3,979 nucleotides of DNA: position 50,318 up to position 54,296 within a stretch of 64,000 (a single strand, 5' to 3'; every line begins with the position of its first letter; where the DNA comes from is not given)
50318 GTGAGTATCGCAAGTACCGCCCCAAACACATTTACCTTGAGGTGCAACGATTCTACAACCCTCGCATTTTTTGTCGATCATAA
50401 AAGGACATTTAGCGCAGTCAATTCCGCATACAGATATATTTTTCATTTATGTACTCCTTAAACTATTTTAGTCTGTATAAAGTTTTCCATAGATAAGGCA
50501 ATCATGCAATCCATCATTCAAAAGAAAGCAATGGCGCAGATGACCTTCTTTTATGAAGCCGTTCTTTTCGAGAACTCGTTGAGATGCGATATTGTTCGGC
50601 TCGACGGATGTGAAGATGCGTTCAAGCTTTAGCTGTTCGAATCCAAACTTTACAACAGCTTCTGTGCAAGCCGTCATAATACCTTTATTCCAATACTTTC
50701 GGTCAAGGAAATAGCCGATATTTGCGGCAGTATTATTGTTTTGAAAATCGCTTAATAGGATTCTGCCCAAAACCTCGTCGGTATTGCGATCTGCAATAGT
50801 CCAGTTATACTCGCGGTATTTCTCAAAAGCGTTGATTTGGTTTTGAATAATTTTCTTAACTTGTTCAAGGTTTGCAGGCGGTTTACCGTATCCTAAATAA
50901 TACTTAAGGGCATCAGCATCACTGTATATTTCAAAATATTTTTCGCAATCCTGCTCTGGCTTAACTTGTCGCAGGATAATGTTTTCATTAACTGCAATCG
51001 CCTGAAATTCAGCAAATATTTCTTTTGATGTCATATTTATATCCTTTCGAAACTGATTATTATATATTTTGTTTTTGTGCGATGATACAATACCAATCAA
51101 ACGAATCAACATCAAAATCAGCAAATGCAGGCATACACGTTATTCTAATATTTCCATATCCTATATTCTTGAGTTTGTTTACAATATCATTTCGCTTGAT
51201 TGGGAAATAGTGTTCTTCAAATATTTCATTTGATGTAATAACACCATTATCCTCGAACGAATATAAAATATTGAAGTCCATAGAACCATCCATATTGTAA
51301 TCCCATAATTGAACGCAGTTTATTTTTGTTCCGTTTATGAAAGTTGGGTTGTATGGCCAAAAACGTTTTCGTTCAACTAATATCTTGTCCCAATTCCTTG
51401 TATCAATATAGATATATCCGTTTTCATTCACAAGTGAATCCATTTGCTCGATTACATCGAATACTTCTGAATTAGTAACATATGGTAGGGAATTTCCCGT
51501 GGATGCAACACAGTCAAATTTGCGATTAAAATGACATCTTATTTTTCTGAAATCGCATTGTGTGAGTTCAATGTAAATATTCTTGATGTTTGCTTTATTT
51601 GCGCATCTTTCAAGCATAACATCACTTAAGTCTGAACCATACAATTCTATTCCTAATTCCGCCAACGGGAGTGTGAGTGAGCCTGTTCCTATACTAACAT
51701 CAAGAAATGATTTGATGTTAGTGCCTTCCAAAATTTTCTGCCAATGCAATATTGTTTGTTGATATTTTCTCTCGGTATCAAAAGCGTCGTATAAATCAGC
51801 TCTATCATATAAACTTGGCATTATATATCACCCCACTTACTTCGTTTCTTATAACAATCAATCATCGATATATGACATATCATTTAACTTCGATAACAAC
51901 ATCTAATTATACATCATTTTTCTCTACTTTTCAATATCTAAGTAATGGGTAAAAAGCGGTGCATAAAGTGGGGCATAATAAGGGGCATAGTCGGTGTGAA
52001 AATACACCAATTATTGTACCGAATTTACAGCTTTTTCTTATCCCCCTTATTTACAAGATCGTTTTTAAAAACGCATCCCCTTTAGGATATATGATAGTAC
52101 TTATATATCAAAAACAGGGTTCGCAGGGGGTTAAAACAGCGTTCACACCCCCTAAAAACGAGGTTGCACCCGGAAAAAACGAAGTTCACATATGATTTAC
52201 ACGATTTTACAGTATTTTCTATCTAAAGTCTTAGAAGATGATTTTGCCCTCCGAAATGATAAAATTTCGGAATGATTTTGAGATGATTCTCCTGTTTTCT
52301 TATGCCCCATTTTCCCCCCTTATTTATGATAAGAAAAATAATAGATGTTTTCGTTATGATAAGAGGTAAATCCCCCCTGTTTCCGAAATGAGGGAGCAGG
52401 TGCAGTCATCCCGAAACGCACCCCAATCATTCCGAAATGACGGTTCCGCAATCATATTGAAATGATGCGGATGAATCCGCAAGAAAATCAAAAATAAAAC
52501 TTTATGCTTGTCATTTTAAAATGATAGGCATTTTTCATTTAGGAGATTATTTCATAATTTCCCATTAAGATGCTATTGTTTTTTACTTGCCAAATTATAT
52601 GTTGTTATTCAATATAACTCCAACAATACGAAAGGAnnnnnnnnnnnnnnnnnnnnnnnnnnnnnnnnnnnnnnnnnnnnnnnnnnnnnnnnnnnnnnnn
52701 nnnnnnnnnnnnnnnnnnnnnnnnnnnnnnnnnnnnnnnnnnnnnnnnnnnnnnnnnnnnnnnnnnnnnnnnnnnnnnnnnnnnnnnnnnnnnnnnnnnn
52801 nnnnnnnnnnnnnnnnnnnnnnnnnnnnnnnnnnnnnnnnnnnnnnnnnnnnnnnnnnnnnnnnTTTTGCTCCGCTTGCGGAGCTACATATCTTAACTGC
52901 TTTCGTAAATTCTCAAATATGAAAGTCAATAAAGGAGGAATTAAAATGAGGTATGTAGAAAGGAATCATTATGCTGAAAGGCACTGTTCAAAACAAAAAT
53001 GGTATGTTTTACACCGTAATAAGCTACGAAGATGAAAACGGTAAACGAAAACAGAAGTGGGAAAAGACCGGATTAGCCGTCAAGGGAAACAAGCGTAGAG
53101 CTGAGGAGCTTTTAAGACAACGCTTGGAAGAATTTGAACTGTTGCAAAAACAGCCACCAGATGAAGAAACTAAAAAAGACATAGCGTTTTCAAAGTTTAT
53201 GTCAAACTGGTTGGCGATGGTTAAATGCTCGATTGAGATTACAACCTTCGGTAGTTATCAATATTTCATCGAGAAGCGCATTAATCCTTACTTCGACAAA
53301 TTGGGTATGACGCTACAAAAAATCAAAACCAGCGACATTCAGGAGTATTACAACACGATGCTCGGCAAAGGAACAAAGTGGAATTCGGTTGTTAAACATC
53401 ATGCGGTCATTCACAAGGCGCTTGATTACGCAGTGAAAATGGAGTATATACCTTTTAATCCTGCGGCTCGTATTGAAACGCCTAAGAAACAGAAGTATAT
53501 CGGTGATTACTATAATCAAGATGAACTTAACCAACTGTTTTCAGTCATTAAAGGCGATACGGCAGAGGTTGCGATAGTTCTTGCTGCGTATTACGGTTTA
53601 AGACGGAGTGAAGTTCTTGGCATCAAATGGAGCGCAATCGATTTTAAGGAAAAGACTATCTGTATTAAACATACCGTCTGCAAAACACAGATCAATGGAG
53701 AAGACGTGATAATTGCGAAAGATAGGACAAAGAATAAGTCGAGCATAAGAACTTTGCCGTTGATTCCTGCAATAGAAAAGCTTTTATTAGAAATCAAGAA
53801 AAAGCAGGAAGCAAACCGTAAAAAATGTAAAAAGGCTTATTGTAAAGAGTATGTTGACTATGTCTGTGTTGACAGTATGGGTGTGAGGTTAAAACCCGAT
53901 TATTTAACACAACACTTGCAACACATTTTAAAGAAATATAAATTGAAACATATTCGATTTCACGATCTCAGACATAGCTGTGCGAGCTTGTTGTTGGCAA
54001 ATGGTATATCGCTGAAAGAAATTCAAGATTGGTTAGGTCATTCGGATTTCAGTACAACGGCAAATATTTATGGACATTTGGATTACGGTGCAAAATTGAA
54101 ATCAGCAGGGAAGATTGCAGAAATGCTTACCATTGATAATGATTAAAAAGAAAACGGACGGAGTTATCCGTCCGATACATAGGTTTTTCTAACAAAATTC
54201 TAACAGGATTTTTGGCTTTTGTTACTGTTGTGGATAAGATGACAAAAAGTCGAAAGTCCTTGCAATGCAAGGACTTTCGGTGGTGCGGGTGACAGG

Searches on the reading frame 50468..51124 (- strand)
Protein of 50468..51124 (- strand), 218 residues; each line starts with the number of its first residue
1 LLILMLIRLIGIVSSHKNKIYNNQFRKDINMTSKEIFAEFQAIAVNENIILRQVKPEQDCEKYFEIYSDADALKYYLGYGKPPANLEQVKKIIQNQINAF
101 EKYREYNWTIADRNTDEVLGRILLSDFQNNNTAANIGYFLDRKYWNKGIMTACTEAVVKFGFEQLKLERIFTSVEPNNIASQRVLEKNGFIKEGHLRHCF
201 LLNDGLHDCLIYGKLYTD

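Call 52: search_protein_families(library=pfam, proteins=[window:50468-51124:-], max_evalue=0.001)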
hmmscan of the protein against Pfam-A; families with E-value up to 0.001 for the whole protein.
window:50468-51124:- (218 aa): 3 families
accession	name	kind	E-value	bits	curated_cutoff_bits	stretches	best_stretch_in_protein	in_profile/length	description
PF13302.13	Acetyltransf_3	-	7.5e-33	114.6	25.4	1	49-190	2-137/138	Acetyltransferase (GNAT) domain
PF00583.31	Acetyltransf_1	-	2.2e-12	47.7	20.7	1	98-190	26-116/116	Acetyltransferase (GNAT) family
PF13420.13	Acetyltransf_4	-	6.3e-09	36.5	24.3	1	57-204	6-148/155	Acetyltransferase (GNAT) domain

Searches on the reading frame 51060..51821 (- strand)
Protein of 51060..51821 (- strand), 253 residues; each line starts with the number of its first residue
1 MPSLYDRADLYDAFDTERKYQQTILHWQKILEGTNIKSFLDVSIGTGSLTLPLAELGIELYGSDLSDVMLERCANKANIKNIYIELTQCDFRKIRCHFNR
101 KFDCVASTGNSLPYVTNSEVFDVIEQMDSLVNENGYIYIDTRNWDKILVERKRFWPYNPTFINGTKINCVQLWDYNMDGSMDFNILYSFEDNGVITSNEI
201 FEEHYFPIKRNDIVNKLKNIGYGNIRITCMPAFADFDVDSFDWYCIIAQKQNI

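Call 52: search_protein_families(library=pfam, proteins=[window:51060-51821:-], max_evalue=0.001)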
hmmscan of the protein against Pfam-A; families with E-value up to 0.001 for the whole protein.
window:51060-51821:- (253 aa): 4 families
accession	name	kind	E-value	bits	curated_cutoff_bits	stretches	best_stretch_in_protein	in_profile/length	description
PF13649.12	Methyltransf_25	-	2.2e-13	51.1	27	1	40-135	2-97/97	Methyltransferase domain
PF08241.18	Methyltransf_11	-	1.9e-09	38.5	21.2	1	40-139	1-95/95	Methyltransferase domain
PF08242.18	Methyltransf_12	-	1.2e-06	29.6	30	1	40-137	1-98/98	Methyltransferase domain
PF13489.12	Methyltransf_23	-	4.1e-05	23.8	27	1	37-157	24-134/164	Methyltransferase domain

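Call 53: search_protein_families(library=padloc, proteins=[window:51060-51821:-], max_evalue=0.001)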
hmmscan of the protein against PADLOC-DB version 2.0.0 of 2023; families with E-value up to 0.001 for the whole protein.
window:51060-51821:- (253 aa): 1 family
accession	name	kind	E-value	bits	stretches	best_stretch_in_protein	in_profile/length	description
PDLC04134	mad2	-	7.4e-12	42.8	1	29-143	285-398/492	mads_2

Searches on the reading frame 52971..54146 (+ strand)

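Call 52: search_protein_families(library=pfam, proteins=[window:52971-54146:+], max_evalue=0.001)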
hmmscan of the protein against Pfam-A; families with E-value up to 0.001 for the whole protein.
window:52971-54146:+ (391 aa): 2 families
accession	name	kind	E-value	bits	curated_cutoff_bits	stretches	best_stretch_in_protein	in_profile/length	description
PF00589.27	Phage_integrase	-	4.3e-26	92.2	27.1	1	183-372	5-170/172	Phage integrase family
PF14659.12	Phage_int_SAM_3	-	7e-12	45.8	22.6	1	73-130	2-57/58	Phage integrase, N-terminal SAM-like domain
